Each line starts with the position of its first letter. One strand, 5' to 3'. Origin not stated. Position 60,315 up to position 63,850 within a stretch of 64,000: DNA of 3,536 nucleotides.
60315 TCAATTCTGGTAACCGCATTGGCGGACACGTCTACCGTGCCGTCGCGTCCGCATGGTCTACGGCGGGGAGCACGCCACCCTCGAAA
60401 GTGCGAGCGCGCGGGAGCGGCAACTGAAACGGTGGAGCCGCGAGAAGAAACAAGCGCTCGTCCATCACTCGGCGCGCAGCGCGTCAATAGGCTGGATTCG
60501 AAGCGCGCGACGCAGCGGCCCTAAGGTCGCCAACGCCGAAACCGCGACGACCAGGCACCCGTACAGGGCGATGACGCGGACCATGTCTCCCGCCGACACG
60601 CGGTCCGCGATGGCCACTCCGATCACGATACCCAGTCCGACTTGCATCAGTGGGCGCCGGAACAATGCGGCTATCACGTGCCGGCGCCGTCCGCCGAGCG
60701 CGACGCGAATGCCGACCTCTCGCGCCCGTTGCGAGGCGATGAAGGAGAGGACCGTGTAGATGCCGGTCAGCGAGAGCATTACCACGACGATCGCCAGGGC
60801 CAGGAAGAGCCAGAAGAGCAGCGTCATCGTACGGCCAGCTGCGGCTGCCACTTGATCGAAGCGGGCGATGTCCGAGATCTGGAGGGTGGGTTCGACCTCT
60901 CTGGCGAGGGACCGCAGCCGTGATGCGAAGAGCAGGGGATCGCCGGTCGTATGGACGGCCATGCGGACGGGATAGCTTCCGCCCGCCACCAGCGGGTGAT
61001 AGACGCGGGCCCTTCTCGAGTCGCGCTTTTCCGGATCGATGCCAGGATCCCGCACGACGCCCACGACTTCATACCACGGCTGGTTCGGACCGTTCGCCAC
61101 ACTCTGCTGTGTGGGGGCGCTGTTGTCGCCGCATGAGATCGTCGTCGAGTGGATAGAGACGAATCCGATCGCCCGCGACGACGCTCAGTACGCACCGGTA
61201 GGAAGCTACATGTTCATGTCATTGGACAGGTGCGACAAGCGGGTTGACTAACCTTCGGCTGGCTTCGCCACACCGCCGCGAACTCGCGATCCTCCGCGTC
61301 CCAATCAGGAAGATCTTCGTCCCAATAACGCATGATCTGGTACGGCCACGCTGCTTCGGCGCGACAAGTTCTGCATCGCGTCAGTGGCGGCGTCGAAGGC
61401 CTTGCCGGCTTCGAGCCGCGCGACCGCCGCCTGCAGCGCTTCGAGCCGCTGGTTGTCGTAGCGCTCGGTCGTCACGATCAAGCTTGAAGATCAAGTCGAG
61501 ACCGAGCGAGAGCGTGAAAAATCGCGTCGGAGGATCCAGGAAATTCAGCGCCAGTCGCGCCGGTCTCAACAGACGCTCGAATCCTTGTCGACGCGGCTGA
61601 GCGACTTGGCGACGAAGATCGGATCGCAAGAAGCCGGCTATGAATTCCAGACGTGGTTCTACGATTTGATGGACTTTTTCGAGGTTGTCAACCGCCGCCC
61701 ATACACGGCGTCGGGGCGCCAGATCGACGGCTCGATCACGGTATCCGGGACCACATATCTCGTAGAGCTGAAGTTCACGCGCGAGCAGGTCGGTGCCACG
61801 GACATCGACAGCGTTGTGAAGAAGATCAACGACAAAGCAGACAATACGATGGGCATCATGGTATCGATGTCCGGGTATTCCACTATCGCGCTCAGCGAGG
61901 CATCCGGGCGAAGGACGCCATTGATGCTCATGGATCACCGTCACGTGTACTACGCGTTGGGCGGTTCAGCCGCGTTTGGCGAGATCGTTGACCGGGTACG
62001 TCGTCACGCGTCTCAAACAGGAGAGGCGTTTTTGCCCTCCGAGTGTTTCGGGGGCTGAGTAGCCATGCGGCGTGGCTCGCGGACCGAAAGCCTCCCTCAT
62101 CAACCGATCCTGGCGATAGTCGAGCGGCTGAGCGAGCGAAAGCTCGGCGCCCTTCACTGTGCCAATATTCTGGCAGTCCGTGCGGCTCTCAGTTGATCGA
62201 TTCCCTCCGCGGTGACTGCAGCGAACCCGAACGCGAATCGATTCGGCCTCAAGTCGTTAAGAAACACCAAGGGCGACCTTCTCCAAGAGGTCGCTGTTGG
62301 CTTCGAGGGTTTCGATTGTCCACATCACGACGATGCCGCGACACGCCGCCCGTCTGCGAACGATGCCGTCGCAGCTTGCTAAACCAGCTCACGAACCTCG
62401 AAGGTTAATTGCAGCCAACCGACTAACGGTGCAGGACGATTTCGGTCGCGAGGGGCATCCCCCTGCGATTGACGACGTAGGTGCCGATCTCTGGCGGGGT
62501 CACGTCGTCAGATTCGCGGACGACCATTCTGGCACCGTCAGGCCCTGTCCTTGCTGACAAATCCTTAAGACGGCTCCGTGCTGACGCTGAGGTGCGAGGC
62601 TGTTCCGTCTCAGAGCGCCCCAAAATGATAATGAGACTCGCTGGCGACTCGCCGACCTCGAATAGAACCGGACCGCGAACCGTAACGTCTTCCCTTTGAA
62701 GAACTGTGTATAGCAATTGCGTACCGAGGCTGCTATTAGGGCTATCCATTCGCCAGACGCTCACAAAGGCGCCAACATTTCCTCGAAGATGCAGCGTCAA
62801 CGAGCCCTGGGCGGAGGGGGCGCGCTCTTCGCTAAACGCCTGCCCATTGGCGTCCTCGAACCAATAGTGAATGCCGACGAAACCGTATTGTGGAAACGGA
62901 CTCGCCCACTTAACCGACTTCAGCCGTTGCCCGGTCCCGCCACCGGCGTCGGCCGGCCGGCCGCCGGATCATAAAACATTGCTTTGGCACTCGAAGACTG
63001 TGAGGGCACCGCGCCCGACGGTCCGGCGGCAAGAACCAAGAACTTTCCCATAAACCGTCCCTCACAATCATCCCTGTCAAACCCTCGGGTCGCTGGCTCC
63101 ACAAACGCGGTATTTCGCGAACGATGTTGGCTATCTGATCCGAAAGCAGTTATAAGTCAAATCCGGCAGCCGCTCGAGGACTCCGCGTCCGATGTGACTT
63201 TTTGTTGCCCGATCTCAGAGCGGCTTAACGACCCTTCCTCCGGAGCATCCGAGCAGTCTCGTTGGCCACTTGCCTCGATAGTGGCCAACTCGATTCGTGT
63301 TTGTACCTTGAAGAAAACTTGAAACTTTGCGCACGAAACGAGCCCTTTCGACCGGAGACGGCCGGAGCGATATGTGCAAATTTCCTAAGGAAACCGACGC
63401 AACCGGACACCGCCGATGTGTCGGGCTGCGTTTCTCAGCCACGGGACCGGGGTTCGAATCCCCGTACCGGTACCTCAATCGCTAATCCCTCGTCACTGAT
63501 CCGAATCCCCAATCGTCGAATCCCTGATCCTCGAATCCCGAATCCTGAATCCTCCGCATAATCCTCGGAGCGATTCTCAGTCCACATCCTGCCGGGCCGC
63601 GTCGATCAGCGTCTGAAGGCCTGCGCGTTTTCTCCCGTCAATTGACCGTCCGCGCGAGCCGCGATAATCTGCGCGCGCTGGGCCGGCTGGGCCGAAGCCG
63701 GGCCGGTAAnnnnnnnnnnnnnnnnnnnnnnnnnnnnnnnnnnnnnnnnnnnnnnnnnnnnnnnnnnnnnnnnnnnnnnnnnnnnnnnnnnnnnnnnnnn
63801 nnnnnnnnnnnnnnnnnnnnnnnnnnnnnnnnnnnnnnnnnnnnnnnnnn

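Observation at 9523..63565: Window-wide family of heptanucleotide-phased tandem arrays occupying intergenic gaps and donating start/stop codons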

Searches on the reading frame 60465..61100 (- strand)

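Call 64: search_protein_families(library=pfam, proteins=[window:60465-61100:-])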
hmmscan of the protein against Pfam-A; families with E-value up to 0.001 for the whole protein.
window:60465-61100:- (211 aa): 1 family
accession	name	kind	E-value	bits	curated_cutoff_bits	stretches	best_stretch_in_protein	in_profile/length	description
PF02687.27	FtsX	-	2.1e-07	31.4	25.5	1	101-164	2-65/120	FtsX-like permease C-terminal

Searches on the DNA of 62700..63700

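Call 60: search_rna_families(source=window, start=62700, end=63700, threshold=evalue, max_evalue=1, show_alignments=2)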
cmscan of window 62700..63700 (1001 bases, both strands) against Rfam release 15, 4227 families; matches with E-value up to 1: 0.
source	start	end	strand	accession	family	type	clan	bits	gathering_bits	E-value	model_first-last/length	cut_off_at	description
